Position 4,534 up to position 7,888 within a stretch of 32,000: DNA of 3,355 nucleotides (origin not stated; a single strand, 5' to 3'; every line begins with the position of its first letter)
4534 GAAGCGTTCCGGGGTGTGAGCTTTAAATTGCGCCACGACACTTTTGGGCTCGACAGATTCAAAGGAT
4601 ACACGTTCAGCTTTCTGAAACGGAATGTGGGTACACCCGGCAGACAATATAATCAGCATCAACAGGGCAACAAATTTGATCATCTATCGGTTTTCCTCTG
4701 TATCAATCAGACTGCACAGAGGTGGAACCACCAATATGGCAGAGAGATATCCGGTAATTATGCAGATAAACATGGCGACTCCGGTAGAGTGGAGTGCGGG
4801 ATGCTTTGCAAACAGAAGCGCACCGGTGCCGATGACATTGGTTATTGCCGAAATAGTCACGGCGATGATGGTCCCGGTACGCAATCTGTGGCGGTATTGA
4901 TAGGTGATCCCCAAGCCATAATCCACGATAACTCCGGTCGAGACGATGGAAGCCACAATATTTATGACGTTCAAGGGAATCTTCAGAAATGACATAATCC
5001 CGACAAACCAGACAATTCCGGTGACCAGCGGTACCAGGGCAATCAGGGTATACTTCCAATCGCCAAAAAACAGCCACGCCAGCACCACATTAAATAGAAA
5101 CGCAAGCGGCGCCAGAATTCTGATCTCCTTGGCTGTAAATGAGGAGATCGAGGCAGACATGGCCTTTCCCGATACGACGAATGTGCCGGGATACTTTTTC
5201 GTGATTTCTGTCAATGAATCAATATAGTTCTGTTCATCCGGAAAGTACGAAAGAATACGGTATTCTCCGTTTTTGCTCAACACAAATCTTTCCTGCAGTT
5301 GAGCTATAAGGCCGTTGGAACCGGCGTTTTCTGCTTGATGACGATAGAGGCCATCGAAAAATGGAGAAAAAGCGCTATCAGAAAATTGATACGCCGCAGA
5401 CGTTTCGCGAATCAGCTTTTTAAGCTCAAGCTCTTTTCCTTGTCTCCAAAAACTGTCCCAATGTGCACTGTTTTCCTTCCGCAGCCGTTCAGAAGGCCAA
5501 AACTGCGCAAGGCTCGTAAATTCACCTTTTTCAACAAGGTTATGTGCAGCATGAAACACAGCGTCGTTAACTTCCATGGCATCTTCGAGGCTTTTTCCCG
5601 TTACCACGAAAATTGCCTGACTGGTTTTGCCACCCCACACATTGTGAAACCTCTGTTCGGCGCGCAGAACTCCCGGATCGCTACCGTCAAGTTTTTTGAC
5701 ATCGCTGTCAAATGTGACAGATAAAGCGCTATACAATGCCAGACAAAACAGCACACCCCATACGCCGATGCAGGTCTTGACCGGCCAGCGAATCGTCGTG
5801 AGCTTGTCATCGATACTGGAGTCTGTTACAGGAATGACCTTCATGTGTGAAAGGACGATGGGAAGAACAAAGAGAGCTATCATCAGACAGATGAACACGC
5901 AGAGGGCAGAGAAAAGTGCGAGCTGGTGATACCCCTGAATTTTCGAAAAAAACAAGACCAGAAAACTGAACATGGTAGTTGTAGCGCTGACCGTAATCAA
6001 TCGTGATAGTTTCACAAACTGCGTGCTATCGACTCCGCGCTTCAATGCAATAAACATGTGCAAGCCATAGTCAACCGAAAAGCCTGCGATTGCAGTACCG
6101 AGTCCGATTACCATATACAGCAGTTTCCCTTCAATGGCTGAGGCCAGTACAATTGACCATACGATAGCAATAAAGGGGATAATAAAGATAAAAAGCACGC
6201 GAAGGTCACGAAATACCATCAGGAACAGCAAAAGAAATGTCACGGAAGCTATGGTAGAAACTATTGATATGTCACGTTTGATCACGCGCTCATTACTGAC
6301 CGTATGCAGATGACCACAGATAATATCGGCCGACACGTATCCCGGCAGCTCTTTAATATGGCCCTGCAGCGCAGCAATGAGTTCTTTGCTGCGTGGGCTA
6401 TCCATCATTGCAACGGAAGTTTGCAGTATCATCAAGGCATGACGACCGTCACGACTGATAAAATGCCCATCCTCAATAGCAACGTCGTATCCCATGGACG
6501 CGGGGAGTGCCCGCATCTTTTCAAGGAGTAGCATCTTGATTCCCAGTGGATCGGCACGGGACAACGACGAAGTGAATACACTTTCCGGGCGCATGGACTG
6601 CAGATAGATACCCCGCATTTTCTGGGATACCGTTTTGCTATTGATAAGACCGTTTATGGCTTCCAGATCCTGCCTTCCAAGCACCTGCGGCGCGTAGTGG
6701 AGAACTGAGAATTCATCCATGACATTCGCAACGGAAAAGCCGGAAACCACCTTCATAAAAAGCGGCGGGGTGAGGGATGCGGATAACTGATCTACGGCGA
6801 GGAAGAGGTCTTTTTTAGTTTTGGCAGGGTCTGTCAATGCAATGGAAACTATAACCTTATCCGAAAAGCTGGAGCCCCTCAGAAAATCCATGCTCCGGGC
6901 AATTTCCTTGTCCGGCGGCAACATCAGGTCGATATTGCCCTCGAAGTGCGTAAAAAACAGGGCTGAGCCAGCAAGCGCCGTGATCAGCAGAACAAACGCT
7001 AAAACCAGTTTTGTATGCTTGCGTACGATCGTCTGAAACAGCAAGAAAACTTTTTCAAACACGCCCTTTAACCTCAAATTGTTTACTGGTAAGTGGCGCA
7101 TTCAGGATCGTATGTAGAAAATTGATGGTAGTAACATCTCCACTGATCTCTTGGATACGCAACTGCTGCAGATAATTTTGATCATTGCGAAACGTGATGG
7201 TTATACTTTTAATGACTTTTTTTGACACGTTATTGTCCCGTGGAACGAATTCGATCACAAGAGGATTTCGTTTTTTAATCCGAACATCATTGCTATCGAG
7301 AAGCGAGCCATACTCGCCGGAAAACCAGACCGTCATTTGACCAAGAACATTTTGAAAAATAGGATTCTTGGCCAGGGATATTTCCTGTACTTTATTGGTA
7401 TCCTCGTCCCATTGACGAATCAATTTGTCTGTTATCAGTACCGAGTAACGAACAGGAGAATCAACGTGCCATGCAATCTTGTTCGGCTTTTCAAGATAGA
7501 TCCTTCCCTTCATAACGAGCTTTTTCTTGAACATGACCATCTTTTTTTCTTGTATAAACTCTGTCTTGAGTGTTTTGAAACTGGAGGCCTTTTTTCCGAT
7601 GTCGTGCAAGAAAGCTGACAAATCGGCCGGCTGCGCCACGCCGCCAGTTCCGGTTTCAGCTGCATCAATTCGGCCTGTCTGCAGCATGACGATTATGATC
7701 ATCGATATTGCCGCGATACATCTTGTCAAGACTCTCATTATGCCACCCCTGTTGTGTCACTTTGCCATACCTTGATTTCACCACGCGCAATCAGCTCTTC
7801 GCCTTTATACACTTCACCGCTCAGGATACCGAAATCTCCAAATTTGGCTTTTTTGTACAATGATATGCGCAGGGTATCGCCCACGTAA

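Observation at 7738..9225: Single polypeptide fusing a radical SAM/SPASM domain to an ApeI/FabA-like hotdog dehydratase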

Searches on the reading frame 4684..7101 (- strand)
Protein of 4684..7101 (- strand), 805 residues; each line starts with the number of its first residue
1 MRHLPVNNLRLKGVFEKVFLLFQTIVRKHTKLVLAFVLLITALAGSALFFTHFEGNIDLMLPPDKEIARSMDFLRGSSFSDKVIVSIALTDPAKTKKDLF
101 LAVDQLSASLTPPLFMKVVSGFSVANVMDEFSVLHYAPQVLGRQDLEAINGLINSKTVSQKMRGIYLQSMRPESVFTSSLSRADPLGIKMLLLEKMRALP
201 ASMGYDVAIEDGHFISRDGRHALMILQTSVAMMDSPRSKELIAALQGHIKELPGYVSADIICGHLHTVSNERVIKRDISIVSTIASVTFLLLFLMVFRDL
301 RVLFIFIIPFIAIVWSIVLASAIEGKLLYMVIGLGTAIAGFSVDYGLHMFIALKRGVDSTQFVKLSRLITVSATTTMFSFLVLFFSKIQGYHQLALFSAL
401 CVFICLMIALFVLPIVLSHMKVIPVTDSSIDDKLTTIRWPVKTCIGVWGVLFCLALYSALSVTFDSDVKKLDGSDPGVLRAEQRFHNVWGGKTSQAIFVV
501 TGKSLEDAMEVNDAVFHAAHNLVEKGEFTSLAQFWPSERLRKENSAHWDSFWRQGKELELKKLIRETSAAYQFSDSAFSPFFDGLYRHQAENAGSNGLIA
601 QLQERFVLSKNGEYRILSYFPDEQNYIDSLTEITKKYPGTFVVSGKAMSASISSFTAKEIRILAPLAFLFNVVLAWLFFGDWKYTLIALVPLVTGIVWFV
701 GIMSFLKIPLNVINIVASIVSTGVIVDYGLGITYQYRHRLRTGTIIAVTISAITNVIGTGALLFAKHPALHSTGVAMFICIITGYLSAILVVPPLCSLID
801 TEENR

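Call 5: search_protein_families(library=pfam, proteins=[window:4684-7101:-], max_evalue=0.01)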
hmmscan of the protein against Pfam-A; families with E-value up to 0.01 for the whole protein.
window:4684-7101:- (805 aa): 1 family
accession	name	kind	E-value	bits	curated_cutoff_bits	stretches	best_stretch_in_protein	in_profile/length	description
PF03176.21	MMPL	-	9.8e-05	21.9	20.5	1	213-418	79-300/333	MMPL family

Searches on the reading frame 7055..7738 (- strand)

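Call 5: search_protein_families(library=pfam, proteins=[window:7055-7738:-], max_evalue=0.01)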
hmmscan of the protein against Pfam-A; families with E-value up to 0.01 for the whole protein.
window:7055-7738:- (227 aa): 1 family
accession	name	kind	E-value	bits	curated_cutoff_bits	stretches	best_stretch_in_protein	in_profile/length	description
PF03548.22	LolA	-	7.7e-18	65.2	23.6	1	53-223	2-164/165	Outer membrane lipoprotein carrier protein LolA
